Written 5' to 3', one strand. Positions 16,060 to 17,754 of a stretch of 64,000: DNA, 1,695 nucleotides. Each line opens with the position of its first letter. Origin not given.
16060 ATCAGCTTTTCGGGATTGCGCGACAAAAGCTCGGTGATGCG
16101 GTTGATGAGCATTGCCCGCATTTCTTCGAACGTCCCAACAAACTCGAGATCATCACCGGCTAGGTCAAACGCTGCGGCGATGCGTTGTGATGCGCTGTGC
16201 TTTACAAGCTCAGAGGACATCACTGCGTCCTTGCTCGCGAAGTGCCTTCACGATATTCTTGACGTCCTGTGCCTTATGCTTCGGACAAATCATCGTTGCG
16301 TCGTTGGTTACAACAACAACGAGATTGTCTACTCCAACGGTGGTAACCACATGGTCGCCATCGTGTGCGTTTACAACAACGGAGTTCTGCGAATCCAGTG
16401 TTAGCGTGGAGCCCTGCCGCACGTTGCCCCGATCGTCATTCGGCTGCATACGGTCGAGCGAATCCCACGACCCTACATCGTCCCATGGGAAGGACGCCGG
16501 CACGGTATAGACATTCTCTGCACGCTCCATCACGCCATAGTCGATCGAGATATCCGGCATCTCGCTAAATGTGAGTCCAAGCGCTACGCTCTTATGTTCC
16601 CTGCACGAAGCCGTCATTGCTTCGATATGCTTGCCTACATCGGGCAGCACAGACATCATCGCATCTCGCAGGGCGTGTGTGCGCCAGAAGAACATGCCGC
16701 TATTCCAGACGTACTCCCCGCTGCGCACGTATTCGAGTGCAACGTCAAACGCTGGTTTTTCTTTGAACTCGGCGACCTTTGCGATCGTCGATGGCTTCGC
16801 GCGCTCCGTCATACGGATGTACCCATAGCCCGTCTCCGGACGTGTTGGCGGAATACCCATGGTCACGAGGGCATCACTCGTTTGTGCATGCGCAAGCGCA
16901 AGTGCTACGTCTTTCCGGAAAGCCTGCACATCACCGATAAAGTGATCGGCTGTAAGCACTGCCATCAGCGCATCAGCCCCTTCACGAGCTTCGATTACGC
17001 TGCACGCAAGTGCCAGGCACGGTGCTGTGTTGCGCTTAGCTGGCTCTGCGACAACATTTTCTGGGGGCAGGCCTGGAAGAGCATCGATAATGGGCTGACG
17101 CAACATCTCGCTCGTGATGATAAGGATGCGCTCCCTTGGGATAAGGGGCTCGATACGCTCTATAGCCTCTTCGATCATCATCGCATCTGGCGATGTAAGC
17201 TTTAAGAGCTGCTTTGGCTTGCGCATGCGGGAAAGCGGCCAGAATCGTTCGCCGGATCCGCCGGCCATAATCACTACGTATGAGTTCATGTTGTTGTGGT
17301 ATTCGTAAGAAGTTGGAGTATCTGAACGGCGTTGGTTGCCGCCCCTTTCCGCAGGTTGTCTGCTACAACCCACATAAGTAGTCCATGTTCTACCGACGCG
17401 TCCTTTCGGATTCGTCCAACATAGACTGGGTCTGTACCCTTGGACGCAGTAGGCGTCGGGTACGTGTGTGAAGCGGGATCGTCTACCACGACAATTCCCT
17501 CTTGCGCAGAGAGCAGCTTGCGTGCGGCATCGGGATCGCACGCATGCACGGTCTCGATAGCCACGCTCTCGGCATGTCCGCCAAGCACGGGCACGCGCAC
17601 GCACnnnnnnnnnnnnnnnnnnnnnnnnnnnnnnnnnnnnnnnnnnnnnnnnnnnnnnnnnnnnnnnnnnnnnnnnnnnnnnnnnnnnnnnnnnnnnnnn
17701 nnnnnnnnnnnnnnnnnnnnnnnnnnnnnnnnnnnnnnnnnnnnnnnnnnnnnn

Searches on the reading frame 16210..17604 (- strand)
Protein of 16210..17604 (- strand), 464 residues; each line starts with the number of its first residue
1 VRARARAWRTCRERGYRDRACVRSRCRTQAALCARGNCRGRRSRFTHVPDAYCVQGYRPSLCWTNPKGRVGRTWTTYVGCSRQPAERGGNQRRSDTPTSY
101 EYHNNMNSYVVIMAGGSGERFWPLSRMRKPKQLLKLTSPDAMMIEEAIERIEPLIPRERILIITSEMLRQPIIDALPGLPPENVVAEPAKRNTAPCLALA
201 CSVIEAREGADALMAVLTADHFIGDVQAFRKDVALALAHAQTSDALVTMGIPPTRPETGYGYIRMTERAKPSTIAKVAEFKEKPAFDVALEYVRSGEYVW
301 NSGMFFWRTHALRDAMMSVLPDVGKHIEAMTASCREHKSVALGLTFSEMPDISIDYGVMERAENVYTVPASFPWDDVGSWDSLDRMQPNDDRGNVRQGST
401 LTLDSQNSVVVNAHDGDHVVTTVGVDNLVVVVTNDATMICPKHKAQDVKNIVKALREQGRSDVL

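Call 54: search_protein_families(library=pfam, proteins=[window:16210-17604:-], max_evalue=1)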
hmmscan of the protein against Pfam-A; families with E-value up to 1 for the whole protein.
window:16210-17604:- (464 aa): 3 families
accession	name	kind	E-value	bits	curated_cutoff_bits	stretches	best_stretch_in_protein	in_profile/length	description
PF00483.29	NTP_transferase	-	2.5e-38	132.5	21.2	1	110-389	2-241/245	Nucleotidyl transferase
PF22640.1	ManC_GMP_beta-helix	-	1.1e-14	54.5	27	1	400-455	3-55/55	MannoseP isomerase/GMP-like beta-helix domain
PF12804.13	NTP_transf_3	-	8.3e-05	23.3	27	1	110-222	1-97/160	MobA-like NTP transferase domain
